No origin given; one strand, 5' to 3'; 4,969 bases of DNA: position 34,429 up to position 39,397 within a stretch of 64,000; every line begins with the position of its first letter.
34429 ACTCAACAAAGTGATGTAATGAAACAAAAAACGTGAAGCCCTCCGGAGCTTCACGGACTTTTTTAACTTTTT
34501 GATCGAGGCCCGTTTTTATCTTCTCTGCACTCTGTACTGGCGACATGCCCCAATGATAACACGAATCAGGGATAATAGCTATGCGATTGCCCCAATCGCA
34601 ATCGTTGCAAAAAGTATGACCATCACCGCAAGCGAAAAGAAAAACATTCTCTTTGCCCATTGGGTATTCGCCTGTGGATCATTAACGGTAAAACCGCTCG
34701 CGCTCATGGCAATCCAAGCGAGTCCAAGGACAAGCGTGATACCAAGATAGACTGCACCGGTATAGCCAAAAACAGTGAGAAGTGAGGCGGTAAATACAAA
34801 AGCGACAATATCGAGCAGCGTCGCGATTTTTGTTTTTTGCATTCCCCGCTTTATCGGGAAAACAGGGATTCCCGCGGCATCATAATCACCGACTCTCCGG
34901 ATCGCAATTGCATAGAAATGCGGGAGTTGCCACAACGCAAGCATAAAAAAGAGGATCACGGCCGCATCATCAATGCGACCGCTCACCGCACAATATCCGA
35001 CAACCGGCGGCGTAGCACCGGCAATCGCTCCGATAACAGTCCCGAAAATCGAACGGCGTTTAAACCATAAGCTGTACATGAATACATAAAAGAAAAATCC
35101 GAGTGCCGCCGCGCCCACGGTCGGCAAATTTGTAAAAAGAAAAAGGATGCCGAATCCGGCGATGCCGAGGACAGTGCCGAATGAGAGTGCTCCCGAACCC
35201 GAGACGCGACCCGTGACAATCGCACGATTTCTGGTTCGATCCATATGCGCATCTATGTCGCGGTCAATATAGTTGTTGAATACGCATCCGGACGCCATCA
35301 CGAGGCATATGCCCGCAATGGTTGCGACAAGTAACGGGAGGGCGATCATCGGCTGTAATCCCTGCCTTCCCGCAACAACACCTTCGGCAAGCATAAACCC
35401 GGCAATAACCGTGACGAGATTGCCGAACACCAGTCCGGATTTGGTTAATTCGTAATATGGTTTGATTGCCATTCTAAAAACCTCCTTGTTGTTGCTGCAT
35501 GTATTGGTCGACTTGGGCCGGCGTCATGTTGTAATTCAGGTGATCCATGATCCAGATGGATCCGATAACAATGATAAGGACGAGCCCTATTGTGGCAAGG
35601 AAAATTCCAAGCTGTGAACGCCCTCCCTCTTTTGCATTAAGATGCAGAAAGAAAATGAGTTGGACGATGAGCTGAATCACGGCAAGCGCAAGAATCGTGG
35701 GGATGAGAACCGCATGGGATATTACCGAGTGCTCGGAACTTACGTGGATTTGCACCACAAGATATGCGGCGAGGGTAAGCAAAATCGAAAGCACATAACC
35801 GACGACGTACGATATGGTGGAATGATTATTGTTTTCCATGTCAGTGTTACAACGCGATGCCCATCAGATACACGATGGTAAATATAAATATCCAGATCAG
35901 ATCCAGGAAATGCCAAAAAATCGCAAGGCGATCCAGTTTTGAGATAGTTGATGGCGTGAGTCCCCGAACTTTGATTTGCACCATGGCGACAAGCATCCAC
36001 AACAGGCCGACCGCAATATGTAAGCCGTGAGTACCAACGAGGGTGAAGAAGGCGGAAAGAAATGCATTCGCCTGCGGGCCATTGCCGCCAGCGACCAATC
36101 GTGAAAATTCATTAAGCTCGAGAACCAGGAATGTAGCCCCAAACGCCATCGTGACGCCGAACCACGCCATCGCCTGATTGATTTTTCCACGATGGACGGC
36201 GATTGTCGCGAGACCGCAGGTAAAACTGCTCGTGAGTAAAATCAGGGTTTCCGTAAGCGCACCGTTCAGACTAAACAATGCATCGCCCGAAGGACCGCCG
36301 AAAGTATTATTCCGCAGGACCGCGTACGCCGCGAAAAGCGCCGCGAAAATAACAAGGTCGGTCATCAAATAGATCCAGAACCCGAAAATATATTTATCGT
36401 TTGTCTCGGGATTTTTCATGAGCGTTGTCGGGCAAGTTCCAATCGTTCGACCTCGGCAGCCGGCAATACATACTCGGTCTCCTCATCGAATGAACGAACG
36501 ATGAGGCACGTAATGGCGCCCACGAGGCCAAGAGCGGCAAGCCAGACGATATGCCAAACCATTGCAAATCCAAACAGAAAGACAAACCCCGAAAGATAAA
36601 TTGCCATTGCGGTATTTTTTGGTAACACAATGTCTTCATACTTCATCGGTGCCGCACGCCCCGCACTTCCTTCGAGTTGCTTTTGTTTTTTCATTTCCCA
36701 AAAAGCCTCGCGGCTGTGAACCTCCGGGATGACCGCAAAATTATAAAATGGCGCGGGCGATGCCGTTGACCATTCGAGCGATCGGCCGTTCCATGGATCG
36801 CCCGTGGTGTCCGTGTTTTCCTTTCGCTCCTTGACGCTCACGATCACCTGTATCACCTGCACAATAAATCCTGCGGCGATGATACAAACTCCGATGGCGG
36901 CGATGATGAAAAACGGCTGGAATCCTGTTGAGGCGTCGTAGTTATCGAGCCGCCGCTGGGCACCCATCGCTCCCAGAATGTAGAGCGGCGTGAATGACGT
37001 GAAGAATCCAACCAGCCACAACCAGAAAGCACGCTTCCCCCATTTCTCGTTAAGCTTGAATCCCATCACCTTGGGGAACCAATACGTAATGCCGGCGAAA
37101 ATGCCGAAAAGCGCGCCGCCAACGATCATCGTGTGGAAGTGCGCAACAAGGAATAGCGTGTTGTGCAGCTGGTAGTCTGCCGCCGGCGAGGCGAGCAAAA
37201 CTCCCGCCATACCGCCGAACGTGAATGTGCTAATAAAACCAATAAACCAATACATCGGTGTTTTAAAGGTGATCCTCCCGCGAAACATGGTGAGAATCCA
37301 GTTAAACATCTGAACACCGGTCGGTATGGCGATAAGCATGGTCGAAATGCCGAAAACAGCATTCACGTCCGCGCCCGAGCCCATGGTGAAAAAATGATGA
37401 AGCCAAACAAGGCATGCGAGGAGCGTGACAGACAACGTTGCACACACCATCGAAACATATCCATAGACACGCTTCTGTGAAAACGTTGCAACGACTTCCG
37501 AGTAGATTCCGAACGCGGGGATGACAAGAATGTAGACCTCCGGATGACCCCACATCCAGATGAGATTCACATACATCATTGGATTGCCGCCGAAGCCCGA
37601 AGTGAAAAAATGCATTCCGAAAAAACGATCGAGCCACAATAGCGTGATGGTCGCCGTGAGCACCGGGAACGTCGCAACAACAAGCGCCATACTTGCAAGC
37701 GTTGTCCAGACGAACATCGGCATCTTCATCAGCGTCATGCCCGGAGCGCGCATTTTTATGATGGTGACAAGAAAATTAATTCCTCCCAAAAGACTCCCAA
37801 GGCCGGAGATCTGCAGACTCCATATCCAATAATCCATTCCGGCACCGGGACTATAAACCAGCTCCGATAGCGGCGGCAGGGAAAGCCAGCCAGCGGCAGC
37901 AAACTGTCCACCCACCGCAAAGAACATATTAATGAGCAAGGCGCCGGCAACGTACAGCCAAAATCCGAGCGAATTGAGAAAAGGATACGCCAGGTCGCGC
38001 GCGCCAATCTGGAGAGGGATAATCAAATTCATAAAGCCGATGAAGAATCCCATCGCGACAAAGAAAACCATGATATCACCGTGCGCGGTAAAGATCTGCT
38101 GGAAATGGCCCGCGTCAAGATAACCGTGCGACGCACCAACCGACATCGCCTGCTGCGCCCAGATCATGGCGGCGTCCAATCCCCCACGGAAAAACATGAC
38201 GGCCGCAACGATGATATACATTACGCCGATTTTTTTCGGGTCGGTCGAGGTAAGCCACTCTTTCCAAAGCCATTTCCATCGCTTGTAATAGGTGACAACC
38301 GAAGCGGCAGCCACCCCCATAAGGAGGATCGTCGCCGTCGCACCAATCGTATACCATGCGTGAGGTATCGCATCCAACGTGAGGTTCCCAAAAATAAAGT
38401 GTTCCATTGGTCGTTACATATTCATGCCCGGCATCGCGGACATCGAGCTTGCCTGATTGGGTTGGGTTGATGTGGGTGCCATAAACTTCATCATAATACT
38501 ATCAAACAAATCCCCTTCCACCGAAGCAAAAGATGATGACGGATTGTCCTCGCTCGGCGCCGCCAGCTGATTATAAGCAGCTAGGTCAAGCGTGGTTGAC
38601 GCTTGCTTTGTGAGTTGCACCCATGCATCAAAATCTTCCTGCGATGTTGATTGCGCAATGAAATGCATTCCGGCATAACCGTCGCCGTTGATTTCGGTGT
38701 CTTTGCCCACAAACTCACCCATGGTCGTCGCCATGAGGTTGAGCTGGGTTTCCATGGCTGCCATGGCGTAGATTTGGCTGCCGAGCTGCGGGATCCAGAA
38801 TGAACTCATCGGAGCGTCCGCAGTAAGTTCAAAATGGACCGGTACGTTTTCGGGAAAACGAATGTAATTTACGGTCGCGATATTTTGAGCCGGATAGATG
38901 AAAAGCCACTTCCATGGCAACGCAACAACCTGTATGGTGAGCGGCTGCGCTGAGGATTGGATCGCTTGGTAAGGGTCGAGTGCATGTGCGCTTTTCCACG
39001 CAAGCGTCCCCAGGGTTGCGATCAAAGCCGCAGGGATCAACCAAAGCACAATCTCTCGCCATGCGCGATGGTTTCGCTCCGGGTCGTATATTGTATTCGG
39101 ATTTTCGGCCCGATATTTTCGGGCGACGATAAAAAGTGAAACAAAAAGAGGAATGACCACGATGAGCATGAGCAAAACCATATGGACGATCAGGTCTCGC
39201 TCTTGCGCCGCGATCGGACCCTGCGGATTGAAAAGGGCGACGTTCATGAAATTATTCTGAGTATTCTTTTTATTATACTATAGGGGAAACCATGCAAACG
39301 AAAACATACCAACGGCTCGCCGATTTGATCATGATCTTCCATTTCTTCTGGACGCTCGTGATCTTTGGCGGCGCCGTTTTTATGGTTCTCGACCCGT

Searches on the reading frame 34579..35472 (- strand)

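Call 40: search_protein_families(library=pfam, proteins=[window:34579-35472:-], max_evalue=0.001)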
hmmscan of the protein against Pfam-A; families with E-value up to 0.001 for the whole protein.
window:34579-35472:- (297 aa): 1 family
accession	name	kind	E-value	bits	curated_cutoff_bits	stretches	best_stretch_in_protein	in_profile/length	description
PF01040.23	UbiA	-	5.3e-60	203.2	34.2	1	19-280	2-249/250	UbiA prenyltransferase family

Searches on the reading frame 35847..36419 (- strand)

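Call 41: search_protein_families(library=pfam, proteins=[window:35847-36419:-], max_evalue=0.001)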
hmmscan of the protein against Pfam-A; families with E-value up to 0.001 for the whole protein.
window:35847-36419:- (190 aa): 1 family
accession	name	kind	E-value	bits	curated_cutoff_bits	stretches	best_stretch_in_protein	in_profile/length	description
PF00510.24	COX3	-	4e-14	53.5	23.8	1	11-187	77-257/258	Cytochrome c oxidase subunit III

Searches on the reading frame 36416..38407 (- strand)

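Call 41: search_protein_families(library=pfam, proteins=[window:36416-38407:-], max_evalue=0.001)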
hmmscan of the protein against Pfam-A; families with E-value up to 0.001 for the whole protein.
window:36416-38407:- (663 aa): 1 family
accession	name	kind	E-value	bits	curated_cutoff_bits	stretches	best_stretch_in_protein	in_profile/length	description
PF00115.25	COX1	-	6.1e-141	470.6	34.8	1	59-508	1-435/436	Cytochrome C and Quinol oxidase polypeptide I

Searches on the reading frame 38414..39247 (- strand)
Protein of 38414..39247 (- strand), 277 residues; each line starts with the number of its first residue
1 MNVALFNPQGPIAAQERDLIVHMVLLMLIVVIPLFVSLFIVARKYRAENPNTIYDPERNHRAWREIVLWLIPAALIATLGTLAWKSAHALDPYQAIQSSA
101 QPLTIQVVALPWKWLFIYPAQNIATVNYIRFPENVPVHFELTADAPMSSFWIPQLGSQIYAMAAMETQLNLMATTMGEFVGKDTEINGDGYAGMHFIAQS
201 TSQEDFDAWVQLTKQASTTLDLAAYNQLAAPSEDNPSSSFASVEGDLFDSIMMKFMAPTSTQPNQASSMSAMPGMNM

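Call 41: search_protein_families(library=pfam, proteins=[window:38414-39247:-], max_evalue=0.001)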
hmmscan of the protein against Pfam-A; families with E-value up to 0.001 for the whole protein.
window:38414-39247:- (277 aa): 2 families
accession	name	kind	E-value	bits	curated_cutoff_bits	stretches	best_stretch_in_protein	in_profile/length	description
PF06481.20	COX_ARM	-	1.1e-15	57.6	23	1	214-258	1-45/46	COX Aromatic Rich Motif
PF00116.26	COX2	-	0.00024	21.4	22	1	123-200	42-119/120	Cytochrome C oxidase subunit II, periplasmic domain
